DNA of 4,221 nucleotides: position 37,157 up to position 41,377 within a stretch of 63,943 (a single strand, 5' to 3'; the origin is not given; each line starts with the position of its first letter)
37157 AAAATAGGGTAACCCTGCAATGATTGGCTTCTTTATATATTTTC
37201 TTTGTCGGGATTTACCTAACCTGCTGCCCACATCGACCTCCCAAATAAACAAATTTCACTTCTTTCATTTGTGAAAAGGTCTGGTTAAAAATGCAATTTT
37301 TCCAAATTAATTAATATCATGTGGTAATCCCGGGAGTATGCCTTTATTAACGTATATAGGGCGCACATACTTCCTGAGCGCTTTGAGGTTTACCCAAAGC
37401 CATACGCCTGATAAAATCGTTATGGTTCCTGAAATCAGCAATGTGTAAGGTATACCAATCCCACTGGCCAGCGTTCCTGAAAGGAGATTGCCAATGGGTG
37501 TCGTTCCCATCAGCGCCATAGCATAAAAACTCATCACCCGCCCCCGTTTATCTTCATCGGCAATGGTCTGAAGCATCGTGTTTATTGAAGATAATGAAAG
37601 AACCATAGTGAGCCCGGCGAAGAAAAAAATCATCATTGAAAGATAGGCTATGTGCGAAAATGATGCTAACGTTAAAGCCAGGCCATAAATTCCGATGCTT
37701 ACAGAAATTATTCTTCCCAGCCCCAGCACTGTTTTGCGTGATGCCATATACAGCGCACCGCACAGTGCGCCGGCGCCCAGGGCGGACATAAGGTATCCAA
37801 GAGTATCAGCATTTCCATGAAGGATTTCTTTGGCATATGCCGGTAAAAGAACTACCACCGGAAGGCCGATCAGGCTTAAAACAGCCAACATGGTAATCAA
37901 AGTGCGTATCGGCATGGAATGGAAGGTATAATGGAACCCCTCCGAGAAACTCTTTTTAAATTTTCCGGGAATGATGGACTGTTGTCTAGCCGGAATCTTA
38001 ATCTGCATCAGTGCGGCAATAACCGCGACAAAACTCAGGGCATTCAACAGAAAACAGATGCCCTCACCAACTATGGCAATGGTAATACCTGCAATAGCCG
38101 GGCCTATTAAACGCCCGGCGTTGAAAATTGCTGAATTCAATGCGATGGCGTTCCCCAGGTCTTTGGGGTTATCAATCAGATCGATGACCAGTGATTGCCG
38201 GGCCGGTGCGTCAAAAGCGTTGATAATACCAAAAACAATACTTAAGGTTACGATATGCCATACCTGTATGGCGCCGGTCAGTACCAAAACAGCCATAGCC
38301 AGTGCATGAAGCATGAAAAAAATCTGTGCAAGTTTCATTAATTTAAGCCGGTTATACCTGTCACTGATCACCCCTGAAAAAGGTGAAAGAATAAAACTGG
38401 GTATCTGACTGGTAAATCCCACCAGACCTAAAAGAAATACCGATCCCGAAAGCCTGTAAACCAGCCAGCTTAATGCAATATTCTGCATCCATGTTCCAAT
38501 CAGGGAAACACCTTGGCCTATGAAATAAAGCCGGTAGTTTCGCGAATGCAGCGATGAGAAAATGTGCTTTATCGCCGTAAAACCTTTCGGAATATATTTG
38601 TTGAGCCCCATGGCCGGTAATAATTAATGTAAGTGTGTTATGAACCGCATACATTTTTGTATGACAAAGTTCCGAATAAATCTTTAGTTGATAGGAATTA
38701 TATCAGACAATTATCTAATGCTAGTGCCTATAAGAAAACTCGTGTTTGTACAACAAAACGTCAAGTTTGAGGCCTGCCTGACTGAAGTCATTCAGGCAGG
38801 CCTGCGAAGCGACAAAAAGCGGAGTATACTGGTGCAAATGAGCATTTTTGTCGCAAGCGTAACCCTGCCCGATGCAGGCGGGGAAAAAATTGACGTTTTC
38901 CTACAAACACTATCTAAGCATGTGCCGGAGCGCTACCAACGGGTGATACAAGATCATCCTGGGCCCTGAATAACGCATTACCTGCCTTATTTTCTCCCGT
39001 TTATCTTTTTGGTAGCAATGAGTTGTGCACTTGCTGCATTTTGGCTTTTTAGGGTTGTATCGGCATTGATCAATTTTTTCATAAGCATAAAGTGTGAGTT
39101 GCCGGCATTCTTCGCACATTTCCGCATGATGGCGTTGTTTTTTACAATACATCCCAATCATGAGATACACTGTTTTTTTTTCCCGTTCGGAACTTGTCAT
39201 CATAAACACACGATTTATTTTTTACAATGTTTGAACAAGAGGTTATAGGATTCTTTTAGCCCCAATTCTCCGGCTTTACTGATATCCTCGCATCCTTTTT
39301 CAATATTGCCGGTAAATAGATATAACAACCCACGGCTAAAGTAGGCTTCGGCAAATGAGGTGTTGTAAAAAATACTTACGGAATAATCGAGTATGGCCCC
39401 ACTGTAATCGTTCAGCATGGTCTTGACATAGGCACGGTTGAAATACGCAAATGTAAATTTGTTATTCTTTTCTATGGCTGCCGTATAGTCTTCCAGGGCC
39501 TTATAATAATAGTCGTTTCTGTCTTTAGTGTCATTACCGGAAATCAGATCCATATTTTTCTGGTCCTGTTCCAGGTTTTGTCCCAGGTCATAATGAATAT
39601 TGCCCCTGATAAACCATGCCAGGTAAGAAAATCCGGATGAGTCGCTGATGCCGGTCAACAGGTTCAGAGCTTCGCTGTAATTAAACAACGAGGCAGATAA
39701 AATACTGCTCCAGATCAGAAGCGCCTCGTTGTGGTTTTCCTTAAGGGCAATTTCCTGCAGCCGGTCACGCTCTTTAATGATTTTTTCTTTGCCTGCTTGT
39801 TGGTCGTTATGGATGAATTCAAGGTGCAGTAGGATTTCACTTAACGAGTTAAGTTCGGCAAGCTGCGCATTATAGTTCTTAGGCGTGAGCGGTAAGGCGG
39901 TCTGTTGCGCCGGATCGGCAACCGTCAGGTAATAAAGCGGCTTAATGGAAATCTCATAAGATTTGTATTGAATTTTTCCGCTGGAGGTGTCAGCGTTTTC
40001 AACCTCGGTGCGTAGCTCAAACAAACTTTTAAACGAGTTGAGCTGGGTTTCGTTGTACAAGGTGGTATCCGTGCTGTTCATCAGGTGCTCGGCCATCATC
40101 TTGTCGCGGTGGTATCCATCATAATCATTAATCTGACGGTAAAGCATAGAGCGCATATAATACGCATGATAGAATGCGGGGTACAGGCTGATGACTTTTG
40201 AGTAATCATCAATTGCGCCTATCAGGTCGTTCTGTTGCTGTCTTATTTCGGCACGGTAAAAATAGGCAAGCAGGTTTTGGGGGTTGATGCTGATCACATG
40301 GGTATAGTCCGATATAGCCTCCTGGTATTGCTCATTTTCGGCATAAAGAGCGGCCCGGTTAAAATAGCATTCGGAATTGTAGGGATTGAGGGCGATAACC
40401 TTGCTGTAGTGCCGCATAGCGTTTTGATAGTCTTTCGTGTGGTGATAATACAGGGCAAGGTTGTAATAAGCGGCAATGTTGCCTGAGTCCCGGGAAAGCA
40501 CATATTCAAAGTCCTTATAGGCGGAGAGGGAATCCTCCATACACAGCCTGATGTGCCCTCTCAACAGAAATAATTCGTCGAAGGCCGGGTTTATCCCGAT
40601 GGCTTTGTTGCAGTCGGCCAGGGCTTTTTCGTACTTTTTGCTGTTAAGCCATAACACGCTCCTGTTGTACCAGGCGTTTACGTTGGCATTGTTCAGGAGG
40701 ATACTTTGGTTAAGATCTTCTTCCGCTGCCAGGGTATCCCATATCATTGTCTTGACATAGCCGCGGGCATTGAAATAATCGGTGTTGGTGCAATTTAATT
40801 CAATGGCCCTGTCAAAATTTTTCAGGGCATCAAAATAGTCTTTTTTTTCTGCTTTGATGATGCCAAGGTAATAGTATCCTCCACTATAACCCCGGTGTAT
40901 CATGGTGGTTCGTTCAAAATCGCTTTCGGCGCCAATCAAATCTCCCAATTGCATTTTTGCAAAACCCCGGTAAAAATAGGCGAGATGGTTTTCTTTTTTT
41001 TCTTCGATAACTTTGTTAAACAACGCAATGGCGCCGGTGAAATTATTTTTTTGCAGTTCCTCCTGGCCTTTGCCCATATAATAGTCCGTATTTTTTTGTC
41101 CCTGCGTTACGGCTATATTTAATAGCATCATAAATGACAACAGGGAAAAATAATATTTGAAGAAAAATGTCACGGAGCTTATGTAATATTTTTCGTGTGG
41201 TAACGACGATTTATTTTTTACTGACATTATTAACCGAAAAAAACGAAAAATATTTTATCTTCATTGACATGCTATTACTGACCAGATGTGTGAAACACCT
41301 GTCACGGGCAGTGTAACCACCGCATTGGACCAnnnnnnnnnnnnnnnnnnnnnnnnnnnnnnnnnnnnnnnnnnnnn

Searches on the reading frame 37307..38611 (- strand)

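Call 6: search_protein_families(library=pfam, proteins=[window:37307-38611:-], max_evalue=0.001)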
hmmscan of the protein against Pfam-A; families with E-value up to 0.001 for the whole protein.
window:37307-38611:- (434 aa): 2 families
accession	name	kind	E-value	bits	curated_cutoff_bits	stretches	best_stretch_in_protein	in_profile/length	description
PF05977.19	MFS_3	-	2.5e-68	231.3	27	1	18-403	4-388/524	Transmembrane secretion effector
PF07690.21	MFS_1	-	2.3e-34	119.3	33.4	2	30-287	2-256/347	Major Facilitator Superfamily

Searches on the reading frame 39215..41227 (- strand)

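Call 6: search_protein_families(library=pfam, proteins=[window:39215-41227:-], max_evalue=0.001)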
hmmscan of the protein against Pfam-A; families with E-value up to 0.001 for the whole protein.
window:39215-41227:- (670 aa): 16 families
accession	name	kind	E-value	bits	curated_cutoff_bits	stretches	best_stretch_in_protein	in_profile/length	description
PF07719.23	TPR_2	-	1.7e-40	134.2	27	3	252-284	2-34/34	Tetratricopeptide repeat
PF00515.34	TPR_1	-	7.1e-36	121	27.8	3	286-318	2-34/34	Tetratricopeptide repeat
PF13431.12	TPR_17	-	7.7e-28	94.9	24.4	1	274-305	2-33/34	Tetratricopeptide repeat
PF13414.12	TPR_11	-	1.4e-22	79.6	26.8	0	54-95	1-42/42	TPR repeat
PF13432.12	TPR_16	-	7.6e-22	77.8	32.7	0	232-284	12-64/65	Tetratricopeptide repeat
PF13181.12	TPR_8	-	3.4e-20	70.9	25.7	2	252-283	2-33/34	Tetratricopeptide repeat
PF13371.12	TPR_9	-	6.2e-15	55.4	35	2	261-318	5-62/73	Tetratricopeptide repeat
PF25062.1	ARM_TT21_N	-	1.7e-13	51.2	40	1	247-370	96-219/222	Tetratricopeptide repeat protein 21 N-terminal ARM repeat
PF14559.12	TPR_19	-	1e-12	48.6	25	1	265-305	5-45/68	Tetratricopeptide repeat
PF13428.12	TPR_14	-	3.8e-10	39.9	23.5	0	252-294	2-44/44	Tetratricopeptide repeat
PF13424.12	TPR_12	-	2.8e-09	37.5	30.1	1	252-314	4-74/77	Tetratricopeptide repeat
PF25575.1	TPR_BSK1_C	-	3e-09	37.2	42.2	0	263-324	54-116/118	Serine/threonine-protein kinase BSK1-like, TPR repeats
PF23914.1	TPR_CcmH_CycH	-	8e-09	36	42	0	179-286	46-156/158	Cytochrome c-type biogenesis protein H TPR domain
PF13174.12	TPR_6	-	8.4e-09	35.9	26.3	0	253-282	2-31/33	Tetratricopeptide repeat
PF24575.1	TPR_Slam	-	0.0003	21.6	35.2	0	250-304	46-100/104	Surface lipoprotein assembly modifier, N-terminal TPR repeats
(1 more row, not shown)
